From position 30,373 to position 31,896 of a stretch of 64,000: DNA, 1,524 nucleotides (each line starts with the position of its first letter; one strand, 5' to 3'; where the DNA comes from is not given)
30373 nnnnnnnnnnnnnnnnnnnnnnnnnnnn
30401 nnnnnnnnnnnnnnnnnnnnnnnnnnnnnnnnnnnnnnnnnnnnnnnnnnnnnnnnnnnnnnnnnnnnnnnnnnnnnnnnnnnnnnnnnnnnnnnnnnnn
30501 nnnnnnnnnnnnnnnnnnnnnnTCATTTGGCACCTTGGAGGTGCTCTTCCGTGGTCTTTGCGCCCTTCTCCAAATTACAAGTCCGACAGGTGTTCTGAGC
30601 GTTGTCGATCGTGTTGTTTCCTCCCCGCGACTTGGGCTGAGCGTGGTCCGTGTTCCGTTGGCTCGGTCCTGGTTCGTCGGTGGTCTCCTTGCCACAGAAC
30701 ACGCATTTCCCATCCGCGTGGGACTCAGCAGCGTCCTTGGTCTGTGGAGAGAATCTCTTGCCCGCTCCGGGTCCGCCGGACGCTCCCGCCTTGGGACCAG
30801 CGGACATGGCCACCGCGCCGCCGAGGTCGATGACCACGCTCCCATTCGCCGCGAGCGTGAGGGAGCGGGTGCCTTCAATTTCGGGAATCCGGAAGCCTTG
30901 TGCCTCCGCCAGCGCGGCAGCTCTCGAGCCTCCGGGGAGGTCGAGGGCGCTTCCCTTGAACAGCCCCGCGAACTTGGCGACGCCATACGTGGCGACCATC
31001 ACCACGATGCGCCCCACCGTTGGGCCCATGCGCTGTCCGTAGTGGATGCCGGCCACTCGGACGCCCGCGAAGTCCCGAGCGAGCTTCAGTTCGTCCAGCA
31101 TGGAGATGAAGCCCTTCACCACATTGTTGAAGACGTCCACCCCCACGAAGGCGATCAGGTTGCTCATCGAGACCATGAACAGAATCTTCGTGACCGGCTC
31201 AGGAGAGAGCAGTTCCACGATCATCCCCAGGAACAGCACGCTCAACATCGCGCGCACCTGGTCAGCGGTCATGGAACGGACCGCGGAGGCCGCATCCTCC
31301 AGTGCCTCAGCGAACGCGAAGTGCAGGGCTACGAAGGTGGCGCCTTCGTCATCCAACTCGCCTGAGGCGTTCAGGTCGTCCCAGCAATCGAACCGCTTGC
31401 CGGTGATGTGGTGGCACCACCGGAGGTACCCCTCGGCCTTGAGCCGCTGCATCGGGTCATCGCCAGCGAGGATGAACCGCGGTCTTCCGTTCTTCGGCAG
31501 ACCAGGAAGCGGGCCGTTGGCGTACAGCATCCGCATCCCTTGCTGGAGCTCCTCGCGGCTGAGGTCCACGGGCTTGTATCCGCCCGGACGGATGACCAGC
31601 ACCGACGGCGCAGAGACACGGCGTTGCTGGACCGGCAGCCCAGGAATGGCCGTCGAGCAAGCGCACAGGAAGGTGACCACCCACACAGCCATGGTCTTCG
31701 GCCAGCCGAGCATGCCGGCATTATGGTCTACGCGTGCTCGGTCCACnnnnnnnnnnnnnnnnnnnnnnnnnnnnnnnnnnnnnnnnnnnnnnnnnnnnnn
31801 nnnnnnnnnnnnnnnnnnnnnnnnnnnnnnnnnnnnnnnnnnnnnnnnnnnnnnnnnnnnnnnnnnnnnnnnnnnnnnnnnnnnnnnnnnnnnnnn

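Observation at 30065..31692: Lipoprotein HNH-nuclease toxin with 4-nt-overlapping downstream immunity-like gene (polymorphic toxin / SitA-like cassette)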

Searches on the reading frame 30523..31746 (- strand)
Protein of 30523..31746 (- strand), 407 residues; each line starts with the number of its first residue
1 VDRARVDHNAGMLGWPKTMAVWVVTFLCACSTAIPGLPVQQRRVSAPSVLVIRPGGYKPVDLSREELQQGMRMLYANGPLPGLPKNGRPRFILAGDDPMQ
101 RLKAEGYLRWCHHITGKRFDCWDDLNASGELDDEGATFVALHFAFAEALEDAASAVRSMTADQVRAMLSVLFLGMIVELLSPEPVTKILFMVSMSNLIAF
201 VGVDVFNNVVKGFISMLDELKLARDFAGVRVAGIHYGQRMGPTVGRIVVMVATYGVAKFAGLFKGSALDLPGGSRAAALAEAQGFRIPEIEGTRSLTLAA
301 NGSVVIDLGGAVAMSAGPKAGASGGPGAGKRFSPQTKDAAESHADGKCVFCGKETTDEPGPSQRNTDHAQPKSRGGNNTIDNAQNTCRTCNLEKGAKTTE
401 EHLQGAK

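Call 3: search_protein_families(library=pfam, proteins=[window:30523-31746:-], max_evalue=0.1)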
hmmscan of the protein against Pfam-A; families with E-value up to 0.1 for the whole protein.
window:30523-31746:- (407 aa): 2 families
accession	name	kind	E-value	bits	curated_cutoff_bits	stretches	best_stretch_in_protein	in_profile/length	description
PF14279.12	HNH_5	-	1.7e-10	41.1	27.5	1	348-401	1-50/56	HNH endonuclease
PF01844.29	HNH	-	1.3e-08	35.3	21.4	1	348-396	1-46/47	HNH endonuclease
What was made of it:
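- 30526..30798 (-): C-terminal toxin module, aa 306-396: a Gly-rich linker (G310, G313, G314, G316, F321) followed by the HNH nuclease. Pfam HNH_5/HNH (call 3).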

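Call 4: search_protein_families(library=ncbifam, proteins=[window:30523-31746:-], max_evalue=0.1)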
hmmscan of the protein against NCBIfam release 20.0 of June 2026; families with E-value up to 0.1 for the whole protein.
window:30523-31746:- (407 aa): 3 families
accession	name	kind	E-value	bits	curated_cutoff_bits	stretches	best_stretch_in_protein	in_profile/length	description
NF050093.1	SitA5_escort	subfamily_domain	7e-32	111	160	1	101-257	102-258/262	SitA5 family polymorphic toxin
NF049971.1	CRISPR_Cas9d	exception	5.4e-08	31.9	375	1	344-398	544-597/986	type II CRISPR RNA-guided endonuclease Cas9d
NF040563.1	guided_IscB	equivalog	8.7e-06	25.1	175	1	343-404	190-245/314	RNA-guided endonuclease IscB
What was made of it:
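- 30799..31656 (-): Escort (delivery) domain, aa 20-305. SitA5-type, ending at ................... Has conserved Cys100/Cys110 and three moderately hydrophobic helices. NF050093 SitA5_escort at E=7e-32, 111 bits (cutoff 160) (call 4).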

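Call 8: find_homologous_proteins(query=window:30523-31692:-)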
Query window:30523-31692:- (389 aa): 99 proteins with E <= 0.001 among 8000 candidates.
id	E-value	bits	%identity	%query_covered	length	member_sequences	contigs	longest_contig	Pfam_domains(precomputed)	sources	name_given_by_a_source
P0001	3.0e-260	880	100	100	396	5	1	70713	PF01844.30,PF14279.13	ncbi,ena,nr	ncbi:MAG TPA: HNH endonuclease [Myxococcaceae bacterium]|nr:HNH endonuclease [Myxococcaceae bacteriu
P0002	2.3e-209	713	81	100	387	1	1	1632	PF01844.30,PF14279.13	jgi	jgi:hypothetical protein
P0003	7.0e-188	642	65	100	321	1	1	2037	PF01844.30,PF14279.13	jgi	jgi:hypothetical protein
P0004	1.1e-151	523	77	76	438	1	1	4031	PF14412.13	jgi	jgi:HNH/ENDO VII superfamily nuclease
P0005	1.1e-148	513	65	95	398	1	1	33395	PF14411.13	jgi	-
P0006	1.5e-147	509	66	95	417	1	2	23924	-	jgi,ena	-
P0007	5.8e-144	498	73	79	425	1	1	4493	-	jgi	jgi:hypothetical protein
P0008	5.9e-144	498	64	95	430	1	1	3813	-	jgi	jgi:hypothetical protein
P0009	3.0e-143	495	65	92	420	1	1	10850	-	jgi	-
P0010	1.6e-142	493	71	81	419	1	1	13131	-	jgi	-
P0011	5.5e-126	438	60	91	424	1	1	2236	-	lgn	-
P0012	1.1e-120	421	62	83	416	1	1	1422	-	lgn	-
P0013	2.9e-119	416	73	69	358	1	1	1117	-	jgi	jgi:hypothetical protein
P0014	4.4e-117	409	71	68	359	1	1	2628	-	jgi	jgi:hypothetical protein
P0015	1.6e-107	378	55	85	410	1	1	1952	-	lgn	-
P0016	4.7e-104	366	55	86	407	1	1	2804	-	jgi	jgi:hypothetical protein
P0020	7.5e-63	231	65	48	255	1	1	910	PF15524.12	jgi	jgi:filamentous hemagglutinin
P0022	2.0e-52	196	41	80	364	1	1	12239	-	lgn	-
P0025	2.5e-38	150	77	23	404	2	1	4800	PF01844.30,PF14279.13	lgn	-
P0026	7.2e-38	148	74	20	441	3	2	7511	PF01844.30,PF14279.13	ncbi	-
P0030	2.5e-35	140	75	19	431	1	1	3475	PF01844.30,PF14279.13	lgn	-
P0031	1.2e-34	138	73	23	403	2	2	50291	PF01844.30,PF14279.13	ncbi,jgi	jgi:hypothetical protein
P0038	2.1e-32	130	66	25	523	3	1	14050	PF01844.30,PF14279.13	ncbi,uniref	ncbi:HNH endonuclease [Archangium sp.]|uniref:HNH endonuclease n=1 Tax=Archangium sp. TaxID=1872627 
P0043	1.4e-31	128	73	23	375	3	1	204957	PF01844.30,PF14279.13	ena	-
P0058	5.6e-28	116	64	23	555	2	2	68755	PF01844.30,PF25023.2,PF14279.13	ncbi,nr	ncbi:MAG: HNH endonuclease [Acidobacteriaceae bacterium]|nr:HNH endonuclease [Acidobacteriaceae bact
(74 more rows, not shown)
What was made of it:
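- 30526..30798 (-): Up to 77% identical to the C-termini of Rhs/YD-shell and other proteins (call 8).
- On SitA (OME-delivered lipoprotein toxins): The NCBI name of the identical protein is 'Myxococcaceae bacterium' MAG (call 8).
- The source is labelled Myxococcaceae (call 8).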

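Call 14: find_encoding_contigs(protein=P0005, flank=4000, max_places=2)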
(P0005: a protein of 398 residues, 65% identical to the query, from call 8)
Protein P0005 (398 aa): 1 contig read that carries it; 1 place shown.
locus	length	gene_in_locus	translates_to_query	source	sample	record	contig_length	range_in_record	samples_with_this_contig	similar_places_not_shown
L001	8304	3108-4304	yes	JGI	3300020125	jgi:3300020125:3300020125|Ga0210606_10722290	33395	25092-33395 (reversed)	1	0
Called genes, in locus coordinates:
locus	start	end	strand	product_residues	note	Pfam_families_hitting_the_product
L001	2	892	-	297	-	?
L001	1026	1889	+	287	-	-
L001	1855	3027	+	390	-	PF01546:Peptidase_M20, PF07687:M20_dimer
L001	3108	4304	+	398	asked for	PF14411:LHH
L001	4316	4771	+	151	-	PF14567:SUKH_5, PF09346:SMI1_KNR4, PF14568:SUKH_6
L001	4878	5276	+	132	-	PF09346:SMI1_KNR4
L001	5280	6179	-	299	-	PF00231:ATP-synt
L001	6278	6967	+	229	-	PF02698:DUF218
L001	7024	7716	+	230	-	-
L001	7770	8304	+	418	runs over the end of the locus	-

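Call 15: find_encoding_contigs(protein=P0006, flank=4000, max_places=2)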
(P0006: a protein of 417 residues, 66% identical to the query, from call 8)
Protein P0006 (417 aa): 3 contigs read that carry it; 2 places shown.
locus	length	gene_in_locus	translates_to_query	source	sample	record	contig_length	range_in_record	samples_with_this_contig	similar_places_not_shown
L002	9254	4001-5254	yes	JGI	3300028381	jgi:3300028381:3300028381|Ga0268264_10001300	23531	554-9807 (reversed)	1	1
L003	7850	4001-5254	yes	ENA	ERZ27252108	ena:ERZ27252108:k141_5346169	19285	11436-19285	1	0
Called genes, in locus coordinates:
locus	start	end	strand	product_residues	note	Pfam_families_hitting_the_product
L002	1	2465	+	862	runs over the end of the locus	PF00069:Pkinase, PF07714:PK_Tyr_Ser-Thr, PF01636:APH (faint)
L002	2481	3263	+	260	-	PF00005:ABC_tran, PF02463:SMC_N (faint), PF13304:AAA_21 (faint)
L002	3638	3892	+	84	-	PF03544:TonB_C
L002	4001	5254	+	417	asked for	-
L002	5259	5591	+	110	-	-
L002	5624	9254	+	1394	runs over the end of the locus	?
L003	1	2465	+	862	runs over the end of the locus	PF00069:Pkinase, PF07714:PK_Tyr_Ser-Thr, PF01636:APH (faint)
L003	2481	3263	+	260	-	PF00005:ABC_tran, PF02463:SMC_N (faint), PF13304:AAA_21 (faint)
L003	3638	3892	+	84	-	PF03544:TonB_C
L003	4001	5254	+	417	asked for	-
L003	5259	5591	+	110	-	-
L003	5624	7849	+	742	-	?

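Call 16: find_encoding_contigs(protein=P0010, flank=4000, max_places=2)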
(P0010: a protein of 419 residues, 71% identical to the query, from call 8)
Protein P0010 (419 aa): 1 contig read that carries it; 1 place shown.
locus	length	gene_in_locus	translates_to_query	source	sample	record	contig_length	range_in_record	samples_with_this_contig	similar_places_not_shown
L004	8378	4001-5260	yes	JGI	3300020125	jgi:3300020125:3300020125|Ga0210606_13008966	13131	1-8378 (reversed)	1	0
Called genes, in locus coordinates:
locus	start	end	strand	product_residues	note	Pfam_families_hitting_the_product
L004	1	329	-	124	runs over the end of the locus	-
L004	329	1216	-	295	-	PF05114:MbnB_TglH_ChrH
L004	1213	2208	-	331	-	-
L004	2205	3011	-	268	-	-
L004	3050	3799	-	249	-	-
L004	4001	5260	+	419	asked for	-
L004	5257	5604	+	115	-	-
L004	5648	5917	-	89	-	PF10137:CAP12-PCTIR_TIR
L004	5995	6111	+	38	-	-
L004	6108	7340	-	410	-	PF00150:Cellulase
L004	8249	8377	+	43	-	?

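Call 17: find_encoding_contigs(protein=P0009, flank=4000, max_places=2)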
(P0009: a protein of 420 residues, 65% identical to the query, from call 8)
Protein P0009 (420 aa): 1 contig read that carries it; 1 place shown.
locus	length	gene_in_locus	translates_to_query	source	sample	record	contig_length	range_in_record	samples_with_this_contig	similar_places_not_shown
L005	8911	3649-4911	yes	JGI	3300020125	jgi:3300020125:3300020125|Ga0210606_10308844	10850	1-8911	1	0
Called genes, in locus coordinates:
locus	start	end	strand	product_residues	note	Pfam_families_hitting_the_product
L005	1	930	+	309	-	?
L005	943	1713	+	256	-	PF00121:TIM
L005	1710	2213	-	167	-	-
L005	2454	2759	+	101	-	PF01909:NTP_transf_2, PF18765:Polbeta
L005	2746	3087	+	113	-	PF01934:HepT-like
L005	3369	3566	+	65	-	-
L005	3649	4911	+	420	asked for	-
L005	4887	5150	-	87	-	-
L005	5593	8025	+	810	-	PF25778:DUF7948, PF06739:SBBP, PF01833:TIG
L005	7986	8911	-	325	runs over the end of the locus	-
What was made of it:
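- On SitA/SitI: The other C-terminal domains have a different downstream gene or none (calls 14-17).
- None is DUF4265 (calls 14-17).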

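Call 18: find_encoding_contigs(protein=P0031, flank=3000, max_places=2)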
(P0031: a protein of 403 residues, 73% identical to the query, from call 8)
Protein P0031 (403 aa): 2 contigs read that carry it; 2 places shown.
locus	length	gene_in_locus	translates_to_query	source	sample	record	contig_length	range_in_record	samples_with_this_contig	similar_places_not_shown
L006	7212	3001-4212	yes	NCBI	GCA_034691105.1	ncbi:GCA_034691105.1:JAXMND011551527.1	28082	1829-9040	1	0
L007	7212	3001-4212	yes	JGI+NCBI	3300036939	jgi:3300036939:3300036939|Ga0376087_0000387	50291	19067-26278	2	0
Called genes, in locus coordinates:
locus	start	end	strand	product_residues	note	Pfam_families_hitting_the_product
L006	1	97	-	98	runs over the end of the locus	PF05360:YiaAB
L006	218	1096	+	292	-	PF00126:HTH_1, PF03466:LysR_substrate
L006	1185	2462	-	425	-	-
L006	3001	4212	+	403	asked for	PF01844:HNH, PF14279:HNH_5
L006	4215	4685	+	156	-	PF14085:DUF4265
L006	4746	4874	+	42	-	-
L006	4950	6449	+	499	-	PF07732:Cu-oxidase_3, PF00394:Cu-oxidase, PF07731:Cu-oxidase_2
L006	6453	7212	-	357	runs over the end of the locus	-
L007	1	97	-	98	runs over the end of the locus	PF05360:YiaAB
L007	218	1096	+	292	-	PF00126:HTH_1, PF03466:LysR_substrate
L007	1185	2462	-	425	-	-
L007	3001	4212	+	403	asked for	PF01844:HNH, PF14279:HNH_5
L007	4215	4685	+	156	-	PF14085:DUF4265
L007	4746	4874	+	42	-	-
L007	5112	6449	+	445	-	PF07732:Cu-oxidase_3, PF00394:Cu-oxidase, PF07731:Cu-oxidase_2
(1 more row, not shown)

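Call 19: find_encoding_contigs(protein=P0043, flank=3000, max_places=2)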
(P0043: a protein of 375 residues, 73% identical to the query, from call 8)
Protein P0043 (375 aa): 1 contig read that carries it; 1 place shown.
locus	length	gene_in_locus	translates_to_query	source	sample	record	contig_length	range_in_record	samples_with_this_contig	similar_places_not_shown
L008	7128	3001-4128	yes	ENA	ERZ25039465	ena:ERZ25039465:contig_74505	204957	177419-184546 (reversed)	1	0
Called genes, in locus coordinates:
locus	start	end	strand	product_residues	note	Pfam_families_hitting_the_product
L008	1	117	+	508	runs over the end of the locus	PF05593:RHS_repeat (faint), PF25023:TEN_YD-shell (faint)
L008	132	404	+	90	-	-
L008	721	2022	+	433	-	PF05593:RHS_repeat (weak)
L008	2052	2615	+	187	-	PF08238:Sel1 (weak)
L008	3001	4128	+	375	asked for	PF01844:HNH, PF14279:HNH_5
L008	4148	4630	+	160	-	PF14085:DUF4265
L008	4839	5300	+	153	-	-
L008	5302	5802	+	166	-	-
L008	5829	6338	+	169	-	-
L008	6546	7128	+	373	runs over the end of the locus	PF05593:RHS_repeat (faint), PF25023:TEN_YD-shell (faint)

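Call 20: find_encoding_contigs(protein=P0058, flank=3000, max_places=2)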
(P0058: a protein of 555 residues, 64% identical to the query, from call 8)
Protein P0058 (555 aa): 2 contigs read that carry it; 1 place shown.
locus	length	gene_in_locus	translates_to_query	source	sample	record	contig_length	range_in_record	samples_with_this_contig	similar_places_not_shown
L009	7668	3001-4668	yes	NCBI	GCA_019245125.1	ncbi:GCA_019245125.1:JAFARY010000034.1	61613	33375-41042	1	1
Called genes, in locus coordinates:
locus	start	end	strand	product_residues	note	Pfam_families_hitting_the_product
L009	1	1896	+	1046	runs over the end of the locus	PF04760:IF2_N, PF00009:GTP_EFTU, PF01926:MMR_HSR1, PF22042:EF-G_D2, PF11987:IF-2, PF03144:GTP_EFTU_D2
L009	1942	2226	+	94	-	PF04456:DUF503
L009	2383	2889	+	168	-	-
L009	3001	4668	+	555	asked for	PF25023:TEN_YD-shell, PF01844:HNH, PF14279:HNH_5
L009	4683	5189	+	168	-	PF14085:DUF4265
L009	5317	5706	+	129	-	PF22535:DUF7003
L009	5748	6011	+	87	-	PF22535:DUF7003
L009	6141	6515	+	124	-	PF02033:RBFA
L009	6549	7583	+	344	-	PF01208:URO-D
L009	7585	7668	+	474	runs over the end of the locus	PF00890:FAD_binding_2 (weak), PF01266:DAO, PF01494:FAD_binding_3, PF01593:Amino_oxidase, PF01946:Thi4 (faint), PF12831:FAD_oxidored (weak), PF13450:NAD_binding_8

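Call 21: find_encoding_contigs(protein=P0038, flank=3000, max_places=2)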
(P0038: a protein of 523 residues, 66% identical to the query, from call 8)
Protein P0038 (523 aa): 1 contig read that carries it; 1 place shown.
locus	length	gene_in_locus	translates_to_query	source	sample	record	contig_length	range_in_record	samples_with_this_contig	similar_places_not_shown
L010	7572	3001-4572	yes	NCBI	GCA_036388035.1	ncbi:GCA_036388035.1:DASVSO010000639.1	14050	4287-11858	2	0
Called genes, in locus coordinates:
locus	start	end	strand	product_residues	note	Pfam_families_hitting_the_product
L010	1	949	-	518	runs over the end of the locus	PF00004:AAA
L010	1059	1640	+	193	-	PF04167:DUF402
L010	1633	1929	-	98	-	PF05360:YiaAB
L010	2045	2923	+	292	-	PF00126:HTH_1, PF03466:LysR_substrate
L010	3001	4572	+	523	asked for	PF01844:HNH (weak), PF14279:HNH_5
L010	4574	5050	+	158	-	PF14085:DUF4265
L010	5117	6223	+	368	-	PF01555:N6_N4_Mtase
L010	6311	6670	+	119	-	-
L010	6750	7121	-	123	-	-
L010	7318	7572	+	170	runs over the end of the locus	-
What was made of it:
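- An unrelated HNH-DUF4265 locus (L010) is also followed by a methyltransferase (call 21).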

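Call 25: search_protein_families(library=ncbifam, proteins=[P0026, P0030, P0038, P0031, P0025, P0004, P0005, P0011, P0016, P0022], max_evalue=0.001)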
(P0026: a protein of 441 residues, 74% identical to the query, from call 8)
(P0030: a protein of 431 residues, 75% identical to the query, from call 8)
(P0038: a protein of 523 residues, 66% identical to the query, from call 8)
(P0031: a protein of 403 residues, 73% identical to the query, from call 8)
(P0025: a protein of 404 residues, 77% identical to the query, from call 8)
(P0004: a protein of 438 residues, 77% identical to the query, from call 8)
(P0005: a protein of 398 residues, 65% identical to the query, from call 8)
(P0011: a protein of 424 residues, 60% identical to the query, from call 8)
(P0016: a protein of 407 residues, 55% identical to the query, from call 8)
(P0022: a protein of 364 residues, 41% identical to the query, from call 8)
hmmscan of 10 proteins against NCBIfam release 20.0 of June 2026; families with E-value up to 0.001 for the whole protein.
P0026 (441 aa): 2 families
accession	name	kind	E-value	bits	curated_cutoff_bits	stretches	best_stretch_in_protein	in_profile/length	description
NF049971.1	CRISPR_Cas9d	exception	8.4e-11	41.2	375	1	370-433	536-598/986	type II CRISPR RNA-guided endonuclease Cas9d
NF040563.1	guided_IscB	equivalog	8.6e-07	28.4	175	1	363-437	176-244/314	RNA-guided endonuclease IscB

P0030 (431 aa): 2 families
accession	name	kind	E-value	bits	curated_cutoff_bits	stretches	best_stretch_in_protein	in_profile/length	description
NF049971.1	CRISPR_Cas9d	exception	1.3e-08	33.9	375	1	367-423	543-598/986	type II CRISPR RNA-guided endonuclease Cas9d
NF040563.1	guided_IscB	equivalog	2.1e-05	23.8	175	1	368-427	191-244/314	RNA-guided endonuclease IscB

P0038 (523 aa): 2 families
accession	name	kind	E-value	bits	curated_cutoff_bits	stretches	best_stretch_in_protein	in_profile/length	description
NF049971.1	CRISPR_Cas9d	exception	1e-08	34.3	375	1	452-515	535-597/986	type II CRISPR RNA-guided endonuclease Cas9d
NF040563.1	guided_IscB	equivalog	3.1e-05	23.2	175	1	462-521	192-245/314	RNA-guided endonuclease IscB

P0031 (403 aa): 2 families
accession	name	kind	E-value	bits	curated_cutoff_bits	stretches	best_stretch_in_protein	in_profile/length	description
NF049971.1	CRISPR_Cas9d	exception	1.5e-09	37.1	375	1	331-395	534-597/986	type II CRISPR RNA-guided endonuclease Cas9d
NF040563.1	guided_IscB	equivalog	1.4e-06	27.6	175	1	327-401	177-245/314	RNA-guided endonuclease IscB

P0025 (404 aa): 2 families
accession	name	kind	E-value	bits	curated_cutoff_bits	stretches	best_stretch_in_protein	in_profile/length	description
NF049971.1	CRISPR_Cas9d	exception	1.4e-07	30.6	375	1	340-395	543-597/986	type II CRISPR RNA-guided endonuclease Cas9d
NF040563.1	guided_IscB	equivalog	5.2e-06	25.8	175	1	338-401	188-245/314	RNA-guided endonuclease IscB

P0004 (438 aa): 1 family
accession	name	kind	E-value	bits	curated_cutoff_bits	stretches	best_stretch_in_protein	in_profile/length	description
NF050093.1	SitA5_escort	subfamily_domain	1.2e-35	123.3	160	1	89-246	101-258/262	SitA5 family polymorphic toxin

P0005 (398 aa): 1 family
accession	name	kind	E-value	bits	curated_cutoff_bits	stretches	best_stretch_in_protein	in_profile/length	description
NF050093.1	SitA5_escort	subfamily_domain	5.6e-32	111.3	160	1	87-240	105-258/262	SitA5 family polymorphic toxin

P0011 (424 aa): 2 families
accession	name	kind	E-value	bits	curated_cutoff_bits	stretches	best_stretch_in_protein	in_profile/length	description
NF050093.1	SitA5_escort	subfamily_domain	5.9e-36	124.3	160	1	33-246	19-258/262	SitA5 family polymorphic toxin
TIGR01939.1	nqrD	equivalog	0.00029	20.7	244.85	1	144-228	60-143/207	NADH:ubiquinone reductase (Na(+)-transporting) subunit D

P0016 (407 aa): 1 family
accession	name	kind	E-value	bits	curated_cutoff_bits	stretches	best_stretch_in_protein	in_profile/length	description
NF050093.1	SitA5_escort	subfamily_domain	1.4e-32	113.2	160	1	4-232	6-258/262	SitA5 family polymorphic toxin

P0022 (364 aa): 1 family
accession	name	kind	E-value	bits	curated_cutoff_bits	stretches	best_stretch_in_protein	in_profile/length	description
NF050093.1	SitA5_escort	subfamily_domain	2.6e-27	96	160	1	101-228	129-257/262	SitA5 family polymorphic toxin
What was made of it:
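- SitA5_escort at E=7e-32 for the window protein and 1e-27 to 1e-36 for its clade (calls 4, 25).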

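Call 56: search_protein_families(library=padloc, proteins=[window:30523-31713:-], max_evalue=0.001)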
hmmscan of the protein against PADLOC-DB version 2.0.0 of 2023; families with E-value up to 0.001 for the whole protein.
window:30523-31713:- (396 aa): 2 families
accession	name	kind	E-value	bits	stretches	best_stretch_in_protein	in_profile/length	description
PDLC03478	REase_II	-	9.8e-05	20.2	1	327-384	102-159/219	Type II restriction enzyme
PDLC00337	PtuB1|PtuB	-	0.001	17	0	323-389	45-110/216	Unknown function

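Call 72: find_encoding_contigs(protein=P0001, flank=1000, max_places=3)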
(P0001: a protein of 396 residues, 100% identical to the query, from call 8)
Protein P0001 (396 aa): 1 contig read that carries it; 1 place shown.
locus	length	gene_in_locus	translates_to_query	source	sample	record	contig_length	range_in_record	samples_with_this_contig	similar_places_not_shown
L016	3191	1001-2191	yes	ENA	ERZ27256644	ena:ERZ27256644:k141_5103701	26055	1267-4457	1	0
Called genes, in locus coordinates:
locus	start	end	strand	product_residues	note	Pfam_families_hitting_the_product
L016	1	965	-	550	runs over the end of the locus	PF03321:GH3, PF25146:GH3_N_vert (weak), PF23571:GH3_M, PF23572:GH3_C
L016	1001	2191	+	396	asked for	PF01844:HNH, PF14279:HNH_5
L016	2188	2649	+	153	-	PF14085:DUF4265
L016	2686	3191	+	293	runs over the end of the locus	PF01555:N6_N4_Mtase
